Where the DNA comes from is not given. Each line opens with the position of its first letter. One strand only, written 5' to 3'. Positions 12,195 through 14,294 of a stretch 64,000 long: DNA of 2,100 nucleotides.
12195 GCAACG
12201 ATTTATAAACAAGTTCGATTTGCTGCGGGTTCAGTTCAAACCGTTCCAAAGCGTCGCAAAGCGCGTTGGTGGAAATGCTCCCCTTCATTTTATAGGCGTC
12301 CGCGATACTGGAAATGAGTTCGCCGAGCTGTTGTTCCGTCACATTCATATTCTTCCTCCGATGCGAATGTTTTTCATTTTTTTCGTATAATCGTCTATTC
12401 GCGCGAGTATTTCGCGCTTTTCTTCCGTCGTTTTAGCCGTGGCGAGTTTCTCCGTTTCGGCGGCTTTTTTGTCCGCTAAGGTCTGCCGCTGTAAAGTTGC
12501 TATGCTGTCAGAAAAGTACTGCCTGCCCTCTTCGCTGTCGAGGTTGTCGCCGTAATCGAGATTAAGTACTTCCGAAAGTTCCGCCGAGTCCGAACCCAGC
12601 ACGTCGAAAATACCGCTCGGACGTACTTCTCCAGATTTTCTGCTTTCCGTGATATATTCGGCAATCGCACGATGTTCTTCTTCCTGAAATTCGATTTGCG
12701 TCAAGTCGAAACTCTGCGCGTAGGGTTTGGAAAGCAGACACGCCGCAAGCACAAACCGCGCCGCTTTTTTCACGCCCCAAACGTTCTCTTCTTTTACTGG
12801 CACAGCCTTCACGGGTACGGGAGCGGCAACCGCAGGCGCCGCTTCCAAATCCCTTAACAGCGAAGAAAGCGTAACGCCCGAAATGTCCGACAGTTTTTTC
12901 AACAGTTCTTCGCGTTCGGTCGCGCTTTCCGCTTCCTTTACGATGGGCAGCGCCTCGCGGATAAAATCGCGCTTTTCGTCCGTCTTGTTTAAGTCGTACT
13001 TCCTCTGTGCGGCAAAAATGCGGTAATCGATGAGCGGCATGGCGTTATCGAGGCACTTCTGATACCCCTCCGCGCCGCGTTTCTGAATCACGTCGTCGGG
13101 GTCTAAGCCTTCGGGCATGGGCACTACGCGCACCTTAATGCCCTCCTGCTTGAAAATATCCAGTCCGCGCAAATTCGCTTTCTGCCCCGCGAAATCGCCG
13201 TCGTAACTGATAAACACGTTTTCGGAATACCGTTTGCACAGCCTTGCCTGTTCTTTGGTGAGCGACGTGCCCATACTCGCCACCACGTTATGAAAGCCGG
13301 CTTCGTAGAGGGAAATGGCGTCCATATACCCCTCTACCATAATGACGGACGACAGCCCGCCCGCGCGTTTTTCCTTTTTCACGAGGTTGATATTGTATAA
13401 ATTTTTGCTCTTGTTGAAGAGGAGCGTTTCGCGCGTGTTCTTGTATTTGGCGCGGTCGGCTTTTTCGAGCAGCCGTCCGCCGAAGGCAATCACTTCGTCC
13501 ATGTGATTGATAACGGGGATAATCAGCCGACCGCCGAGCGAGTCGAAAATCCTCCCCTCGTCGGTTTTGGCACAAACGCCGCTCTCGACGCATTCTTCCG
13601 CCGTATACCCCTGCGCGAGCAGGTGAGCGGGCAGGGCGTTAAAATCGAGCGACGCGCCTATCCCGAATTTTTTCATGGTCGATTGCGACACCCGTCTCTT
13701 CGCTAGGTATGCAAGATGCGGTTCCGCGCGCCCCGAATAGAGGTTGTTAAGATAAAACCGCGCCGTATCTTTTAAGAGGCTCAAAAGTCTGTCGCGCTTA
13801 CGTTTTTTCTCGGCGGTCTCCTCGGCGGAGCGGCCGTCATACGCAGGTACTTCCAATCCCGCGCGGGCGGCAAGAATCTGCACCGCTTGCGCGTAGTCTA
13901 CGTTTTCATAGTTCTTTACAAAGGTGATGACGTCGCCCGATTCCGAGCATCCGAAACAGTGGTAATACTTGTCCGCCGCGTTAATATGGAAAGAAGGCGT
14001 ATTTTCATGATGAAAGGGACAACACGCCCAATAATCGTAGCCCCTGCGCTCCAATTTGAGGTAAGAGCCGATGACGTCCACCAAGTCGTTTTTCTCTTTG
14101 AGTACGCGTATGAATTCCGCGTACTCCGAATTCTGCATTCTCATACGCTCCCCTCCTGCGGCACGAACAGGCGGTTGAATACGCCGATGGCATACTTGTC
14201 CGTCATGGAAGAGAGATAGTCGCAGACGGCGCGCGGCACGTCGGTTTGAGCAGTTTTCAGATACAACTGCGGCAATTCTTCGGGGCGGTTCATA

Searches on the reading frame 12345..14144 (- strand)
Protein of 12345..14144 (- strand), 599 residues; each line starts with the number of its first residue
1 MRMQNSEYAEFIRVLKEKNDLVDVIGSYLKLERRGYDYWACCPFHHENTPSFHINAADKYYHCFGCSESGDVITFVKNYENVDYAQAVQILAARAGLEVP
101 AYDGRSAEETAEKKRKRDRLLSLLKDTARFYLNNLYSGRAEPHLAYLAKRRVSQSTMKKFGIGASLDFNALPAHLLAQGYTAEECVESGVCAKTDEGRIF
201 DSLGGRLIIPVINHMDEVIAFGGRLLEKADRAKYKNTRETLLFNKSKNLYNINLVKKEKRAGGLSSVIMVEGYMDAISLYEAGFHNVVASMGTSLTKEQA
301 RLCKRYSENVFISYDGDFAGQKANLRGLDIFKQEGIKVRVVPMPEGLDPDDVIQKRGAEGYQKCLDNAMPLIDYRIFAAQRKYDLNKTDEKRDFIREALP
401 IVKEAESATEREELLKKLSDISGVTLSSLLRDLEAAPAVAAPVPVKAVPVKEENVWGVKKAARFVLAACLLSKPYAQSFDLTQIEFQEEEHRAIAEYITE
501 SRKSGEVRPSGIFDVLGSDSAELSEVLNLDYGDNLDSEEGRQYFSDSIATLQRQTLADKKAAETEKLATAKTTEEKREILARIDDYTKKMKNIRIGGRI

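Call 94: search_protein_families(library=ncbifam, proteins=[window:12345-14144:-], max_evalue=1e-10)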
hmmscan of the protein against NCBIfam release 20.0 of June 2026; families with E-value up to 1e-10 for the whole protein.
window:12345-14144:- (599 aa): 1 family
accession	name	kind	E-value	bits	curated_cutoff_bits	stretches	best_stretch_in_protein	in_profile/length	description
TIGR01391.1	dnaG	equivalog_domain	2.8e-123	411.8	283.6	1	9-420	4-412/414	DNA primase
